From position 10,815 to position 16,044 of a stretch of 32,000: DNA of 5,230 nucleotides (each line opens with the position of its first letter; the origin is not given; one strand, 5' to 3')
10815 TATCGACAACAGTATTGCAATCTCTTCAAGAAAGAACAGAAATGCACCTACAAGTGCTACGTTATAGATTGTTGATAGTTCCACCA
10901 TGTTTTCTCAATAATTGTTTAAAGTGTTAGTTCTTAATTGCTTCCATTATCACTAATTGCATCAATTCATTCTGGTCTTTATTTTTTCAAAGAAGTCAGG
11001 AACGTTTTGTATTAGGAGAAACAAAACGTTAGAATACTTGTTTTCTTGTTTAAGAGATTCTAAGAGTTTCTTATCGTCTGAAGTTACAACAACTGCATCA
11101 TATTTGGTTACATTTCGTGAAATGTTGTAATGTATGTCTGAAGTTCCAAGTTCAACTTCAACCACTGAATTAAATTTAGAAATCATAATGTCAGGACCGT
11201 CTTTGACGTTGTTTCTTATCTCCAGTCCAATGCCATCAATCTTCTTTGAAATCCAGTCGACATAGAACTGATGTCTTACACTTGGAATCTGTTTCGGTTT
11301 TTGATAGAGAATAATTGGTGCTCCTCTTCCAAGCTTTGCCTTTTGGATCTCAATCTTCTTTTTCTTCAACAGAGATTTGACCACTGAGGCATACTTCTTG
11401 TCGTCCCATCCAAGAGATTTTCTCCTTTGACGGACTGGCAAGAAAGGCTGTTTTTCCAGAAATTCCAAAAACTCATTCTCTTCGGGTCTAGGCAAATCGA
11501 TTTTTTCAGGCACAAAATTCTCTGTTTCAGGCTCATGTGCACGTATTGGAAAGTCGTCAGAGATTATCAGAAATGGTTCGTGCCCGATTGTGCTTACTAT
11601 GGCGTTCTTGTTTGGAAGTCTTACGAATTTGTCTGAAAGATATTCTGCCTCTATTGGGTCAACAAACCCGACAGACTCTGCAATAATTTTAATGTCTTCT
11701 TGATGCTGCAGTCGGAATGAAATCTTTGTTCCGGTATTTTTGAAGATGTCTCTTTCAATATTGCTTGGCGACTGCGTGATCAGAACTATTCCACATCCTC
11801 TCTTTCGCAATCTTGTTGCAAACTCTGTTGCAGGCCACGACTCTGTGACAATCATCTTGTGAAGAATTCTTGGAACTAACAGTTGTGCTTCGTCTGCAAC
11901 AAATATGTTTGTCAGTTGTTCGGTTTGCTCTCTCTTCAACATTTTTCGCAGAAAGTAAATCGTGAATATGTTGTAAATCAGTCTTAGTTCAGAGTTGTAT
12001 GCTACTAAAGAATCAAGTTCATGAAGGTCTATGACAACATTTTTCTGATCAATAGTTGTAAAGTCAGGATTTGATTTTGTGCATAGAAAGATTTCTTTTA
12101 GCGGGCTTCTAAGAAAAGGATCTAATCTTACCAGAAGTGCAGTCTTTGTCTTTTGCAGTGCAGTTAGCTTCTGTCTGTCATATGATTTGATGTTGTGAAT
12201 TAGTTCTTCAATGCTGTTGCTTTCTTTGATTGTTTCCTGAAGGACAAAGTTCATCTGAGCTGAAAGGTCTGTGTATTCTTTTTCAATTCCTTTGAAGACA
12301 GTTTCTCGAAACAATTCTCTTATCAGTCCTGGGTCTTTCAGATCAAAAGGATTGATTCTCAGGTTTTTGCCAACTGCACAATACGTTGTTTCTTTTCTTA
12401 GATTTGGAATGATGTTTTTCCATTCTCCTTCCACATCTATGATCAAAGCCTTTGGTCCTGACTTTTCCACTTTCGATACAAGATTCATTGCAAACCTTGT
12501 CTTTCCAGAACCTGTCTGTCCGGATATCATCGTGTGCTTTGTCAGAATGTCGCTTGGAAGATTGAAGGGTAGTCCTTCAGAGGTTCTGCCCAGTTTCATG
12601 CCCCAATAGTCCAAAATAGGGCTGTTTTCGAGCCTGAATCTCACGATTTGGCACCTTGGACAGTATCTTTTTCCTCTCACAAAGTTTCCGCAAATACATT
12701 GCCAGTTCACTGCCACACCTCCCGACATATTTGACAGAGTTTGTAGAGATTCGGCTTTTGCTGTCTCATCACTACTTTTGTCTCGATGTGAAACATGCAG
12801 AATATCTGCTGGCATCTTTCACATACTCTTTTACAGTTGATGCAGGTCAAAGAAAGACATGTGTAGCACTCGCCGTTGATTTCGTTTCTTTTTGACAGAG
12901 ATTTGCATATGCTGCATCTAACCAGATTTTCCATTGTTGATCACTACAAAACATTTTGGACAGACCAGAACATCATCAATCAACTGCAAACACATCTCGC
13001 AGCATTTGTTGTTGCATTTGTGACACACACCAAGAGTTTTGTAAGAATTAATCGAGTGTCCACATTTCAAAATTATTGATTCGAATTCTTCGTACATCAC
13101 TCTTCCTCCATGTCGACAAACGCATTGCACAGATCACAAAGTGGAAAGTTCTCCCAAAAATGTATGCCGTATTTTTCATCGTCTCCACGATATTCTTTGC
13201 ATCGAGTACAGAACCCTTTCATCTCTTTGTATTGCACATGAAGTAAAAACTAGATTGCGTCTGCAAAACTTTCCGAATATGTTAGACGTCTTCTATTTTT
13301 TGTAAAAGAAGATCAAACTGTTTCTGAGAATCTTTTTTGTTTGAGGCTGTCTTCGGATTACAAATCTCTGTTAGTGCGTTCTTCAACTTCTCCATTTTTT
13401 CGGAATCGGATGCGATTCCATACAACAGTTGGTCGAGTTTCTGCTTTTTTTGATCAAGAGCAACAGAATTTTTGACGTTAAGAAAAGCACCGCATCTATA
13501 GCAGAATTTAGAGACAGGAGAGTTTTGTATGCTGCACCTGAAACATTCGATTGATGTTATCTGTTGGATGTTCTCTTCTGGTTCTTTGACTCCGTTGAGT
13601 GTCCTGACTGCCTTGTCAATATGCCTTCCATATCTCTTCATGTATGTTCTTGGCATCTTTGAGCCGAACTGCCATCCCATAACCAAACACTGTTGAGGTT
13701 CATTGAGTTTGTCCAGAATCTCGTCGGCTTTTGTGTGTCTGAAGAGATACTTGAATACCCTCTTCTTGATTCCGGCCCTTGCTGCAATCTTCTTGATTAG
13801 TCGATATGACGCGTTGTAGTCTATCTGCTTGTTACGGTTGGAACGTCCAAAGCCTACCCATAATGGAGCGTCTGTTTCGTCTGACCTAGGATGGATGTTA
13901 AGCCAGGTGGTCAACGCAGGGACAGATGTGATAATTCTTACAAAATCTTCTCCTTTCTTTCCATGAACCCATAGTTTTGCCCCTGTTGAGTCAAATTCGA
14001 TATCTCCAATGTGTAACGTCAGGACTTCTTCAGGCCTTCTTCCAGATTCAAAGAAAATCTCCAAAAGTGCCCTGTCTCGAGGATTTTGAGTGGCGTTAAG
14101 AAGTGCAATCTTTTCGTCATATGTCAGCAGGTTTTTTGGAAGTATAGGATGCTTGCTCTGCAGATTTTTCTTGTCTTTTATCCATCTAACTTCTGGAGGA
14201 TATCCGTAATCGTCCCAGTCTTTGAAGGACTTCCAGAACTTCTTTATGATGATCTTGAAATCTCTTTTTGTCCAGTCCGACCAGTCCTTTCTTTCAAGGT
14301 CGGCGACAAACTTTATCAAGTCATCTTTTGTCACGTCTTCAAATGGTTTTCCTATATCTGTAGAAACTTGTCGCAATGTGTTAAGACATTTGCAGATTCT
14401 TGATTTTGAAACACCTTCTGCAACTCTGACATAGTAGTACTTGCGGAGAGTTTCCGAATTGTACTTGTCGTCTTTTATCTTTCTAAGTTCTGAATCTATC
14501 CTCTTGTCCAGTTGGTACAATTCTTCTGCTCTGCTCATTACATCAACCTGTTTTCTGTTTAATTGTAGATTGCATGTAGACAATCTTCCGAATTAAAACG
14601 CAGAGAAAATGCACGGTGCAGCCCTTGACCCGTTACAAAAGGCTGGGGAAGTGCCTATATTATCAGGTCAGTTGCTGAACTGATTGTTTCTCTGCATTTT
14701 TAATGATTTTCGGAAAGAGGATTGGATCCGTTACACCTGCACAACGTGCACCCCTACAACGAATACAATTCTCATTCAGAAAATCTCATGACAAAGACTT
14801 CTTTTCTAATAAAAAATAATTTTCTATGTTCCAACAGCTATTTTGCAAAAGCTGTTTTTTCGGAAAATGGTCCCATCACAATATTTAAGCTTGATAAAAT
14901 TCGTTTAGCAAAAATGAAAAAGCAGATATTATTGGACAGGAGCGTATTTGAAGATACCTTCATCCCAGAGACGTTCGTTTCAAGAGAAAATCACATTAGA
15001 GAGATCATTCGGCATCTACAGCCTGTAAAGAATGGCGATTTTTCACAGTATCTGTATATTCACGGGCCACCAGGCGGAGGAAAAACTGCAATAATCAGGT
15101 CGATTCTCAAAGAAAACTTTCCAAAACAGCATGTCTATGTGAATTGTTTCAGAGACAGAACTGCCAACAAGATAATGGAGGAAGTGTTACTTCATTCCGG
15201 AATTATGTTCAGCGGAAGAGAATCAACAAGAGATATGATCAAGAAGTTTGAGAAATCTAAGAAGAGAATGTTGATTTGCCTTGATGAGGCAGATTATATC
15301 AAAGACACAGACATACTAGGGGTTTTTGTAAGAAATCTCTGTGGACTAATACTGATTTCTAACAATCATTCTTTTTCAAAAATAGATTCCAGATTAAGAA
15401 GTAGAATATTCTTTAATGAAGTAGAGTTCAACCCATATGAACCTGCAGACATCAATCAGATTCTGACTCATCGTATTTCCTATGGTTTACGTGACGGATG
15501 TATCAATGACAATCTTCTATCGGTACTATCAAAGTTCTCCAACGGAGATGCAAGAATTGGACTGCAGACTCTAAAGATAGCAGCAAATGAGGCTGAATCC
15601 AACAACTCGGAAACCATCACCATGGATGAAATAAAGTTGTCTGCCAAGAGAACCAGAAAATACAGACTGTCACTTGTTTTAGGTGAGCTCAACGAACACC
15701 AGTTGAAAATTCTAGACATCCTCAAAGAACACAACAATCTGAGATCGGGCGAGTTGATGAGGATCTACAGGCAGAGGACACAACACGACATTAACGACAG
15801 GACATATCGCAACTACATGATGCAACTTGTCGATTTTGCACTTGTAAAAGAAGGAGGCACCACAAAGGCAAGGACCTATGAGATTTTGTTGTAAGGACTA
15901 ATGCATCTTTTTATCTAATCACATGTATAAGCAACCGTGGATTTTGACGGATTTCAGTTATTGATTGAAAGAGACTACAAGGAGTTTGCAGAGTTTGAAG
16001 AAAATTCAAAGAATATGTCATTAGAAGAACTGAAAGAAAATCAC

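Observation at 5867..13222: Seven-kb co-directional gene train of unknown function: Zn-ribbon trio, ATPase, TM protein, paralog pair, 1137-aa giant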

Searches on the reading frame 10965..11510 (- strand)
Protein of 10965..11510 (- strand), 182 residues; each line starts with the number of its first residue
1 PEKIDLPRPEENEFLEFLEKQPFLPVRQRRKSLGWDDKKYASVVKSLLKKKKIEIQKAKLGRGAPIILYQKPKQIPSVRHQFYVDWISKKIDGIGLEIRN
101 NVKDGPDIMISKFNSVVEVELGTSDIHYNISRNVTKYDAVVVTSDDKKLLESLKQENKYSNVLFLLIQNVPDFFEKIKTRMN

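Call 90: search_solved_structures(query=A5, max_evalue=10, show_alignments=2)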
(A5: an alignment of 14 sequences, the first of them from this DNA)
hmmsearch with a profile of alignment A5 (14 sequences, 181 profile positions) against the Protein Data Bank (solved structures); distinct sequences matched with E-value up to 10: 8.
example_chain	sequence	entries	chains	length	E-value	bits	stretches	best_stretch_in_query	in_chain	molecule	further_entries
1yvk_A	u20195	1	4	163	0.0097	18.5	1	42-100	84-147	hypothetical protein BSU33890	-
7kbq_A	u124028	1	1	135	0.03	16.9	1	130-177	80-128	DE NOVO DESIGNED OR689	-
6xeh_A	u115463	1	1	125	0.37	13.4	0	138-173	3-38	DE NOVO DESIGNED OR386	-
3cuq_A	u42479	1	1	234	0.38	13.3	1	7-51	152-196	Vacuolar-sorting protein SNF8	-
2zme_A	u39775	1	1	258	0.44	13.1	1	7-51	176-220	Vacuolar-sorting protein SNF8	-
1e96_B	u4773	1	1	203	0.57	12.7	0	5-49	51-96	NEUTROPHIL CYTOSOL FACTOR 2 (NCF-2) TPR DOMAIN, RESIDUES 1-203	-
1wm5_A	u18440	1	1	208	0.62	12.6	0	5-49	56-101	Neutrophil cytosol factor 2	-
1hh8_A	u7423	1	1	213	0.67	12.5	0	5-49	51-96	NEUTROPHIL CYTOSOL FACTOR 2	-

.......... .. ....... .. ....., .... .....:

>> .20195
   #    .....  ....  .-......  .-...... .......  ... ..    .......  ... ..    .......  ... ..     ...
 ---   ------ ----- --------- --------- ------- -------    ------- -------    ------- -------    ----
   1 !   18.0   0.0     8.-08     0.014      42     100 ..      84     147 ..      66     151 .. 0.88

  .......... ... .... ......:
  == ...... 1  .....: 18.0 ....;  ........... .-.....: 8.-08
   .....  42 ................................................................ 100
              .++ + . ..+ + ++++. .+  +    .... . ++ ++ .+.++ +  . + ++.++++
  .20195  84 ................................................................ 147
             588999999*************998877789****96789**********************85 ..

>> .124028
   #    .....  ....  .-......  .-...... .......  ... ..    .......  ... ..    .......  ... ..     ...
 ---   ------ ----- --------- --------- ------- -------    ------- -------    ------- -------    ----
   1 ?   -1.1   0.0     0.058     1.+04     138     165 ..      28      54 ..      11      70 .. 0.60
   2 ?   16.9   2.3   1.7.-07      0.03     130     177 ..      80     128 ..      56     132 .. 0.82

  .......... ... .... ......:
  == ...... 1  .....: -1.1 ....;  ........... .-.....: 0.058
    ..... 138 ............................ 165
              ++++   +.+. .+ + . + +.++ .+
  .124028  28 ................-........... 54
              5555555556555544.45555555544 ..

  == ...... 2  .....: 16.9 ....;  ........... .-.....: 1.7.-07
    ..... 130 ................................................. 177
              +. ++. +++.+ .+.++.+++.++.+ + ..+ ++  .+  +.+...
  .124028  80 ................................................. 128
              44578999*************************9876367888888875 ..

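Call 91: search_protein_families(library=pfam, alignment_id=A5, max_evalue=1)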
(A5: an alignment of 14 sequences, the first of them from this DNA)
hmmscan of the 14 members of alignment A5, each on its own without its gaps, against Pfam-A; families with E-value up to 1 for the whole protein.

A. member 1, seq(182 aa): 2 families
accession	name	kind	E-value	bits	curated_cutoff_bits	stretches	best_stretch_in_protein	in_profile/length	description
PF18611.7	IL3Ra_N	-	0.0036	17.6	26.1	0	117-161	4-48/78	IL-3 receptor alpha chain N-terminal domain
PF22721.1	TBP-TOTE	-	0.08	13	27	1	120-155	41-76/78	TATA-binding-like protein domain of the TOTE conflict systems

B. families by the number of members that match (of 14 scanned): 16 families
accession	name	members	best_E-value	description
PF24034.1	DUF7343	3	0.013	Domain of unknown function (DUF7343)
PF13241.12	NAD_binding_7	2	0.028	Putative NAD(P)-binding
PF18611.7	IL3Ra_N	1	0.0036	IL-3 receptor alpha chain N-terminal domain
PF12606.13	RELT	1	0.011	Tumour necrosis factor receptor superfamily member 19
PF01978.25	TrmB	1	0.051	Sugar-specific transcriptional regulator TrmB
PF25200.1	DUF7833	1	0.052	Family of unknown function (DUF7833)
PF25178.1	Beta-prop_WDR41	1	0.058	WDR41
PF07862.16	Nif11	1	0.067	Nif11 domain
PF08442.15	ATP-grasp_2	1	0.07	ATP-grasp domain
PF22721.1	TBP-TOTE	1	0.08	TATA-binding-like protein domain of the TOTE conflict systems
PF19368.5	AraR_C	1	0.11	AraR C-terminal winged HTH domain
PF04079.22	SMC_ScpB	1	0.12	Segregation and condensation complex subunit ScpB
PF14282.11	FlxA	1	0.13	FlxA-like protein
PF13338.12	AbiEi_4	1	0.2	Transcriptional regulator, AbiEi antitoxin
PF13993.11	YccJ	1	0.2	YccJ-like protein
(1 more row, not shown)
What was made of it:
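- Profile searches of that domain against PDB and Pfam found nothing (calls 90, 91).
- Tried and rejected: Profile searches of the ATPase C-terminal domain against PDB and Pfam were empty (calls 90, 91).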

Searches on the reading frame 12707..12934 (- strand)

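Call 5: search_protein_families(library=pfam, proteins=[window:12707-12934:-], max_evalue=0.1)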
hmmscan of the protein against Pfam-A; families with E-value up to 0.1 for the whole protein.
window:12707-12934:- (75 aa): 2 families
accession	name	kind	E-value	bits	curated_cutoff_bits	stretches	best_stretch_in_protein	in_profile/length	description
PF22586.1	ANCHR-like_BBOX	-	0.086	13.4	27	1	7-36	2-26/39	ANCHR-like B-box zinc-binding domain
PF12257.13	IML1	-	0.093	12.3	26.2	1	34-75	43-85/286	Vacuolar membrane-associated protein Iml1, N-terminal domain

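Call 7: search_protein_families(library=phrogs, proteins=[window:12707-12934:-], max_evalue=0.05)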
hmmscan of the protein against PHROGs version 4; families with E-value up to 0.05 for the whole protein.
window:12707-12934:- (75 aa): 0 families

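Call 8: search_protein_families(library=padloc, proteins=[window:12707-12934:-], max_evalue=0.05)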
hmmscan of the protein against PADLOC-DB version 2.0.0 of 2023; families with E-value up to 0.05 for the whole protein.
window:12707-12934:- (75 aa): 0 families

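Call 9: search_protein_families(library=ncbifam, proteins=[window:12707-12934:-], max_evalue=0.05)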
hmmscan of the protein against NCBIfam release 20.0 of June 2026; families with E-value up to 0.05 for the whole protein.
window:12707-12934:- (75 aa): 1 family
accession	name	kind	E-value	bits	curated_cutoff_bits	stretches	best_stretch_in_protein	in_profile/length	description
NF047793.1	ResRegPgtA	equivalog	0.0045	15.9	650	1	12-64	258-313/414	two-component system response regulator PgtA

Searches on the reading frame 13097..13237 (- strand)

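Call 5: search_protein_families(library=pfam, proteins=[window:13097-13237:-], max_evalue=0.1)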
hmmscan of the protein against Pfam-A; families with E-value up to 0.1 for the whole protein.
window:13097-13237:- (46 aa): 0 families

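Call 7: search_protein_families(library=phrogs, proteins=[window:13097-13237:-], max_evalue=0.05)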
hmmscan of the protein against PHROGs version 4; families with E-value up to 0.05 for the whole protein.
window:13097-13237:- (46 aa): 0 families

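Call 9: search_protein_families(library=ncbifam, proteins=[window:13097-13237:-], max_evalue=0.05)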
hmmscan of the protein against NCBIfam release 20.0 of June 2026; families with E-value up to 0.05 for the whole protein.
window:13097-13237:- (46 aa): 1 family
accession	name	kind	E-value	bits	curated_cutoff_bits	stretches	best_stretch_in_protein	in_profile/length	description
NF033716.1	glycyl_HPDL_Sma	equivalog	0.01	16.2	50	1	6-45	13-51/79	4-hydroxyphenylacetate decarboxylase small subunit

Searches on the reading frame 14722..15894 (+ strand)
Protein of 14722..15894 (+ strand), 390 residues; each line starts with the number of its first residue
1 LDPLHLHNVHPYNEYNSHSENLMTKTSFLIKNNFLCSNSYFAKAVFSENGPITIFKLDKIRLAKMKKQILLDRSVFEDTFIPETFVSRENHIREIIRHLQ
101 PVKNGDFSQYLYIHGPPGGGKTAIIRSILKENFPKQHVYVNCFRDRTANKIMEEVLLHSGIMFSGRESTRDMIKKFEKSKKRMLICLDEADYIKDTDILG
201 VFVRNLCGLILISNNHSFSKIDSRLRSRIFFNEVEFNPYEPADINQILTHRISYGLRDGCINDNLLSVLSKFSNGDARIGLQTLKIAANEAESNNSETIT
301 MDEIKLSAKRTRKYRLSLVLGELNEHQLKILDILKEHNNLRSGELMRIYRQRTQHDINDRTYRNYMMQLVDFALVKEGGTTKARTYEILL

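Call 6: search_protein_families(library=pfam, proteins=[window:14722-15894:+], max_evalue=0.1)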
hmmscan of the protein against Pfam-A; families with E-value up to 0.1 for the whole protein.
window:14722-15894:+ (390 aa): 19 families
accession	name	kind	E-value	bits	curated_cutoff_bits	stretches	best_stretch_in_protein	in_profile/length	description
PF22703.2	Cdc6_lid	-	6.7e-11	42.4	27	1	246-305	2-64/68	Cdc6 AAA+ ATPase-type lid domain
PF13191.12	AAA_16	-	8.1e-09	36.6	32.6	1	85-140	2-55/167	AAA ATPase domain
PF13401.12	AAA_22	-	1.6e-08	35.3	27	1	111-196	8-99/130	AAA domain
PF00004.35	AAA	-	2.4e-07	31.7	21.2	1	112-195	2-71/131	ATPase family associated with various cellular activities (AAA)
PF13173.12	AAA_14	-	1.5e-06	28.7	27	1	110-196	4-77/129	AAA domain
PF16193.11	AAA_assoc_2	-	2.9e-06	27.9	34.3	1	261-311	7-58/81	AAA C-terminal domain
PF01637.24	ATPase_2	-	1.5e-05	25.3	33.2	1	85-207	1-136/225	ATPase domain predominantly from Archaea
PF00931.28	NB-ARC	-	0.00012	21.8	23.5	1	88-188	1-107/248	NB-ARC domain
PF13245.12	AAA_19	-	0.00023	21.8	25.1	1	109-193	12-102/134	AAA domain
PF01443.25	Viral_helicase1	-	0.00092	19.5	21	1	112-189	2-67/228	Viral superfamily 1 RNA helicase core domain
PF07728.20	AAA_5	-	0.0013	19.1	22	1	113-202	4-86/139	AAA domain (dynein-related subfamily)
PF24883.2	NPHP3_N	-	0.0085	16.7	24.8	1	106-143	20-57/164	Nephrocystin 3, N-terminal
PF13086.12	AAA_11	-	0.014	15.6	27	1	110-186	19-58/257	AAA domain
PF09848.15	SLFN-g3_helicase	-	0.027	14.2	24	1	110-192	3-90/354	Schlafen group 3, DNA/RNA helicase domain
PF05729.18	NACHT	-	0.028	14.7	26.7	1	110-196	2-96/167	NACHT domain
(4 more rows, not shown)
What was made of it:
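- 14722..15894 (+): Cdc6/Orc1 replication initiator. Element backbone, divergent from the integrase. Pfam Cdc6_lid and AAA domains (call 6).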
